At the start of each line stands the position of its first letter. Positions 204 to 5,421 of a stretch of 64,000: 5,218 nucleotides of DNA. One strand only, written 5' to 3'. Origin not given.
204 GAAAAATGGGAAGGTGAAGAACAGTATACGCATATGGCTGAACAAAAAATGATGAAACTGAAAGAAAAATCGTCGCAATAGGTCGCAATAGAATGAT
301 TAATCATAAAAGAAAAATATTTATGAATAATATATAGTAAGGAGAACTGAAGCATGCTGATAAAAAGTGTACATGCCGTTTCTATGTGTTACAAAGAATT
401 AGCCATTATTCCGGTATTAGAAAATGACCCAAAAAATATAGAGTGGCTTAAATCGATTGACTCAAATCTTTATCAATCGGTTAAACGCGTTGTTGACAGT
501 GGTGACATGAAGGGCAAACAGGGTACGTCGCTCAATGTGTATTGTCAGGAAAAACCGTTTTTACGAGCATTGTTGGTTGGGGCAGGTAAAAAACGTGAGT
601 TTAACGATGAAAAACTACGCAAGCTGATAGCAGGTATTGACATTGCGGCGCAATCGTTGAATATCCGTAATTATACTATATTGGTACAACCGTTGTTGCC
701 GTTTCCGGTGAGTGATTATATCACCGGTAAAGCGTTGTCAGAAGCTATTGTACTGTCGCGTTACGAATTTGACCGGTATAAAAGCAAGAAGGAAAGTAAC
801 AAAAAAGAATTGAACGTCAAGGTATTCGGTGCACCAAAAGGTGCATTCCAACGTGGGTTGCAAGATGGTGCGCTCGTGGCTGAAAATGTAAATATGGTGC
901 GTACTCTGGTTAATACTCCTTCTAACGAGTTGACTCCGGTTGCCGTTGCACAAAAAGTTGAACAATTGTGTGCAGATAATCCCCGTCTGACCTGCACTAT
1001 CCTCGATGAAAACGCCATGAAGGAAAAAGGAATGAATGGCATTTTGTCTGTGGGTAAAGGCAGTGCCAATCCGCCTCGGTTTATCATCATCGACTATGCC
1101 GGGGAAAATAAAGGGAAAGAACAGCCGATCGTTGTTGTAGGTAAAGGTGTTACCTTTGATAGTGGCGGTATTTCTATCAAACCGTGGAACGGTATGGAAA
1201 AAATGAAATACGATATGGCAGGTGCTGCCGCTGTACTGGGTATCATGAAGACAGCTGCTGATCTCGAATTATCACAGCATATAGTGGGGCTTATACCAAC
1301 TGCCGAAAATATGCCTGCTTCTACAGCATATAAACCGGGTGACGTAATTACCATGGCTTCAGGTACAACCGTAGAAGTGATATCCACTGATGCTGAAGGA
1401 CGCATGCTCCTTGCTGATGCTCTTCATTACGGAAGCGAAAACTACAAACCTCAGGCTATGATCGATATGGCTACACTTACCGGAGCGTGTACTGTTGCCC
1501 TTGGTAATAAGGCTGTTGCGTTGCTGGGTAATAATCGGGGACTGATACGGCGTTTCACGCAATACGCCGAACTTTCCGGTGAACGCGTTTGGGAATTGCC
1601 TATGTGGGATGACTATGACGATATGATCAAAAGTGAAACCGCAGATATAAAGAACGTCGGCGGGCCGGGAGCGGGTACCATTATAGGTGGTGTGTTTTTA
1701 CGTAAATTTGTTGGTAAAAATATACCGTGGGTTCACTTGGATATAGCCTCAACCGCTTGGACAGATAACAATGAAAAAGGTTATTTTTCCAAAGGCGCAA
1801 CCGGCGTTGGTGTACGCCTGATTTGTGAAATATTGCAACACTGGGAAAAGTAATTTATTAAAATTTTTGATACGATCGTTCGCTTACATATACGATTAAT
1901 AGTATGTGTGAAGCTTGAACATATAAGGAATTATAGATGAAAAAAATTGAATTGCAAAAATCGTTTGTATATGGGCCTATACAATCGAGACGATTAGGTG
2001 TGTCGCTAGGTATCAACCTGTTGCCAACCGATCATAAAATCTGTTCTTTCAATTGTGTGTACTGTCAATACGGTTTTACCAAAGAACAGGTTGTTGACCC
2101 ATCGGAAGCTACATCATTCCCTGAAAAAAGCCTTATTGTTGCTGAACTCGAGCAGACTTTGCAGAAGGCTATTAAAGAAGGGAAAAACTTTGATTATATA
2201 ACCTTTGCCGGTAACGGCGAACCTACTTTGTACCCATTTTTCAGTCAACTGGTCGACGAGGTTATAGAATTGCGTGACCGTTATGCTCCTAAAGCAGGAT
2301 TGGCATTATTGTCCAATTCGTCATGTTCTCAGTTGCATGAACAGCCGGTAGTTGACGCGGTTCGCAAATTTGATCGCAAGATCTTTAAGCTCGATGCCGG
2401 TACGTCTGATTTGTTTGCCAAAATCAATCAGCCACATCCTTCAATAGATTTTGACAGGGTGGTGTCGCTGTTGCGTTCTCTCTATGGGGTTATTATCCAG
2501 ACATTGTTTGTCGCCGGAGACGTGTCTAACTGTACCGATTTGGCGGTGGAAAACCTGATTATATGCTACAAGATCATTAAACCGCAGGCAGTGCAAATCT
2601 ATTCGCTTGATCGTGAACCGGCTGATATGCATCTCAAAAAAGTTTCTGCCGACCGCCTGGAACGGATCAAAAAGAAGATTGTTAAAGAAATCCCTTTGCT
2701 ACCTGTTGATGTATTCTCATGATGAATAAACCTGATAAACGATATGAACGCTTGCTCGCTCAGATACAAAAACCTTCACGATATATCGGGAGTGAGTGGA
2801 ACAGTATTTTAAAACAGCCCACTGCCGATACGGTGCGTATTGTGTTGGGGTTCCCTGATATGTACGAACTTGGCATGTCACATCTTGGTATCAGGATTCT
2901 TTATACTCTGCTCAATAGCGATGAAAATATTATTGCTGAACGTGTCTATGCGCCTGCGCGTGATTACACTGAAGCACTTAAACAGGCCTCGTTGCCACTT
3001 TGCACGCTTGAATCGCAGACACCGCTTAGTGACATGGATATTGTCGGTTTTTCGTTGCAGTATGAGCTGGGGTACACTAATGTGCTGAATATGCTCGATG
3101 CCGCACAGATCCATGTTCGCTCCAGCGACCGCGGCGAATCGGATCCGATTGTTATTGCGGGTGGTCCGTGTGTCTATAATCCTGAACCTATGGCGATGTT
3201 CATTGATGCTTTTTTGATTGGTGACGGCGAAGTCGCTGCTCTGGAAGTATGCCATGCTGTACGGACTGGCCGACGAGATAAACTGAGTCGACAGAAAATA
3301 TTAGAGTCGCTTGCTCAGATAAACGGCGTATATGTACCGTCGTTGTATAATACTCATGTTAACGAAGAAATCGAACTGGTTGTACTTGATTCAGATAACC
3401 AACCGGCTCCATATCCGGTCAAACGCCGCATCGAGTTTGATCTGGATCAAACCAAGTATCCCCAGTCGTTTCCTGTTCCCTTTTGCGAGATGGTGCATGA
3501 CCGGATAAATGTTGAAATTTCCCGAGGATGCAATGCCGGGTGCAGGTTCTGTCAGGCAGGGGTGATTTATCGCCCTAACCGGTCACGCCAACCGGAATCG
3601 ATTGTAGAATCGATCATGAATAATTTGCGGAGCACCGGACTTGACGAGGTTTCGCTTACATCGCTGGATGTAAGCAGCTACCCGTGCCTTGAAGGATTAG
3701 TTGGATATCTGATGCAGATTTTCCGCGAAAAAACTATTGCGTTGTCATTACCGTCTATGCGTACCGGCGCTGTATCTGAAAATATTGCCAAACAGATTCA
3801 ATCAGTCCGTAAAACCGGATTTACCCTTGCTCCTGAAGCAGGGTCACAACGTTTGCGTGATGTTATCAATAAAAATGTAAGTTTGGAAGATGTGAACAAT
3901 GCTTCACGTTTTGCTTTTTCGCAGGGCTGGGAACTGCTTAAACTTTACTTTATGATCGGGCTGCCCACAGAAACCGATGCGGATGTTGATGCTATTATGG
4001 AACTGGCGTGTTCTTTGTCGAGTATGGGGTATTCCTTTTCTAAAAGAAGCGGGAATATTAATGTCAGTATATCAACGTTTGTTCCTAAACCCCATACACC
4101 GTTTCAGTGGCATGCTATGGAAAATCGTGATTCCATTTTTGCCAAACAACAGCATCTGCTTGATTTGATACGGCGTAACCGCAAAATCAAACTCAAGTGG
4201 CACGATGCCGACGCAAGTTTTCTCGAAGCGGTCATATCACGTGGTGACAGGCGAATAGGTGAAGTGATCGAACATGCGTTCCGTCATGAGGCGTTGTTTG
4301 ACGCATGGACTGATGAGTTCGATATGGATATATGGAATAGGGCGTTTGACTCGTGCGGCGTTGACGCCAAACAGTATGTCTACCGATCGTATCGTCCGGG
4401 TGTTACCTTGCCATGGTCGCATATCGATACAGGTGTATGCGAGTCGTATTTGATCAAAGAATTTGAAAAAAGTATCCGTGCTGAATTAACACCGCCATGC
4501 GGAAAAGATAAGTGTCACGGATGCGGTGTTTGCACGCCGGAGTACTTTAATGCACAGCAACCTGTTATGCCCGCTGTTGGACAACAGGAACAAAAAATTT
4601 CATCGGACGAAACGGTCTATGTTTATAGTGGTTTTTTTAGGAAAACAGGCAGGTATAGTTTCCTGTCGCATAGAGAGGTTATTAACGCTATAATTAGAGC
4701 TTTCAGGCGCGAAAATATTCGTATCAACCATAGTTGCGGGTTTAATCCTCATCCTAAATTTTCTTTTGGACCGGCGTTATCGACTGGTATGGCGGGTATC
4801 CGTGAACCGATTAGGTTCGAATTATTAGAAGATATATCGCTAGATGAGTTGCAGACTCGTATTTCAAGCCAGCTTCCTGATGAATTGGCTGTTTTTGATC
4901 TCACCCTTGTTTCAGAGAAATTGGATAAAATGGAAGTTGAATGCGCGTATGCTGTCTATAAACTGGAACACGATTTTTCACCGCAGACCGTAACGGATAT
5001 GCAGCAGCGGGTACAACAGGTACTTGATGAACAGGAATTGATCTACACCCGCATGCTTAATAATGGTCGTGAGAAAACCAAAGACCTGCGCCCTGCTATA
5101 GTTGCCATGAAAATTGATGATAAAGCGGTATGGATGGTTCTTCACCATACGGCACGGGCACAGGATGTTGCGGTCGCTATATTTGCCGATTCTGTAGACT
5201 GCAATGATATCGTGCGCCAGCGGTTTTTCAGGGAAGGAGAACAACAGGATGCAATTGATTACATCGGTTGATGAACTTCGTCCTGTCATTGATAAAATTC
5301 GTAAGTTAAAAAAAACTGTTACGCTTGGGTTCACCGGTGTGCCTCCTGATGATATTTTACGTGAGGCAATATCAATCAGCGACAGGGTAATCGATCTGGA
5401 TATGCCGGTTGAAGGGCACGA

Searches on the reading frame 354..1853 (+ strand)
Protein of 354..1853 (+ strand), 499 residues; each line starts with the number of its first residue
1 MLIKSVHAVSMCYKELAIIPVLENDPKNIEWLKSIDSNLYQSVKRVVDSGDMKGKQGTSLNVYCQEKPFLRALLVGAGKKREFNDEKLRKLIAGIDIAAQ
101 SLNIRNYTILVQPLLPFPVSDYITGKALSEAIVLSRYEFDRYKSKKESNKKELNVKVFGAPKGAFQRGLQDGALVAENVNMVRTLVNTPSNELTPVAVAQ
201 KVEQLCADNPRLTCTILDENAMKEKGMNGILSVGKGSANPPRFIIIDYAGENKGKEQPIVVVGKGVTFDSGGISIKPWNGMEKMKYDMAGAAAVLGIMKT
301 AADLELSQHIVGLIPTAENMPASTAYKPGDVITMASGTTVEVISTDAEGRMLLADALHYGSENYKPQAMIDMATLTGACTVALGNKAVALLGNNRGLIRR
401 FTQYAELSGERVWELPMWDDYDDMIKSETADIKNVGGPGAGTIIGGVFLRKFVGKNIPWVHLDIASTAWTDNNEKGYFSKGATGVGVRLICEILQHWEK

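Call 57: search_protein_families(library=ncbifam, proteins=[window:354-1853:+], max_evalue=1e-8)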
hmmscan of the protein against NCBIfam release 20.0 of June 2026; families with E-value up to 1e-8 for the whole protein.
window:354-1853:+ (499 aa): 13 families
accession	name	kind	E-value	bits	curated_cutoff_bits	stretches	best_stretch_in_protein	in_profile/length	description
NF002073.0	PRK00913.1-2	equivalog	3.2e-142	474.9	432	1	12-497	18-501/505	leucyl aminopeptidase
NF002083.0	PRK00913.3-5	equivalog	1e-139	466.7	468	1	13-496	14-489/492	leucyl aminopeptidase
NF002074.0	PRK00913.1-4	equivalog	4e-137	458.1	415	1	17-494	18-490/496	leucyl aminopeptidase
NF002077.0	PRK00913.2-4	equivalog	3.7e-133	445.2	471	1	18-494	20-495/501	leucyl aminopeptidase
NF002082.0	PRK00913.3-4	equivalog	6e-128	427.8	552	1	49-497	45-503/504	leucyl aminopeptidase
NF002075.0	PRK00913.2-2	equivalog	3.3e-124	415.5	468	1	14-495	18-497/502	leucyl aminopeptidase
NF002076.0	PRK00913.2-3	equivalog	9.7e-116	387.7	491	1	15-493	16-489/494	leucyl aminopeptidase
NF002072.0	PRK00913.1-1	equivalog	1.2e-113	380.4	826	1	45-494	45-492/502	leucyl aminopeptidase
NF002081.0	PRK00913.3-3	equivalog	4.1e-102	342.5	485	1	121-497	100-481/485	leucyl aminopeptidase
NF002078.0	PRK00913.2-5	equivalog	3.7e-92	309.4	622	1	34-494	35-494/500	leucyl aminopeptidase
NF003450.0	PRK05015.1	equivalog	7.9e-77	258.7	437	1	177-496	105-427/429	aminopeptidase PepB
NF002080.0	PRK00913.3-2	equivalog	1.1e-76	258.4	475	1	144-476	105-431/447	leucyl aminopeptidase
NF002079.0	PRK00913.3-1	equivalog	6.4e-66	223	1013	1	126-491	110-486/496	leucyl aminopeptidase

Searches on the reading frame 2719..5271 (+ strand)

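Call 57: search_protein_families(library=ncbifam, proteins=[window:2719-5271:+], max_evalue=1e-8)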
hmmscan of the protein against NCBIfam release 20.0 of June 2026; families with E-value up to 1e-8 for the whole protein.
window:2719-5271:+ (850 aa): 6 families
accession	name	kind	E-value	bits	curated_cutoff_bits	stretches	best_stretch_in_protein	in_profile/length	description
TIGR03960.1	rSAM_fuse_unch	hypoth_equivalog_domain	4.2e-224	745.5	462.3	1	10-605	1-598/605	TIGR03960 family B12-binding radical SAM protein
TIGR03936.1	sam_1_link_chp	equivalog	1.8e-40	138.9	71.9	1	639-812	5-177/209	TIGR03936 family radical SAM-associated protein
TIGR04013.1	B12_SAM_MJ_1487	hypoth_equivalog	1.1e-17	64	251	1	106-470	44-361/382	TIGR04013 family B12-binding domain/radical SAM domain-containing protein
TIGR01579.1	MiaB-like-C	equivalog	8.6e-12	45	357.05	1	260-457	138-345/416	tRNA (N(6)-L-threonylcarbamoyladenosine(37)-C(2))-methylthiotransferase MtaB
TIGR04014.1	B12_SAM_MJ_0865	equivalog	9.9e-12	44.4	360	1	263-433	161-336/434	methyl-coenzyme M reductase glutamine C-methyltransferase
TIGR00089.1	TIGR00089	subfamily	7.6e-09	34.8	251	0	260-445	138-333/429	MiaB/RimO family radical SAM methylthiotransferase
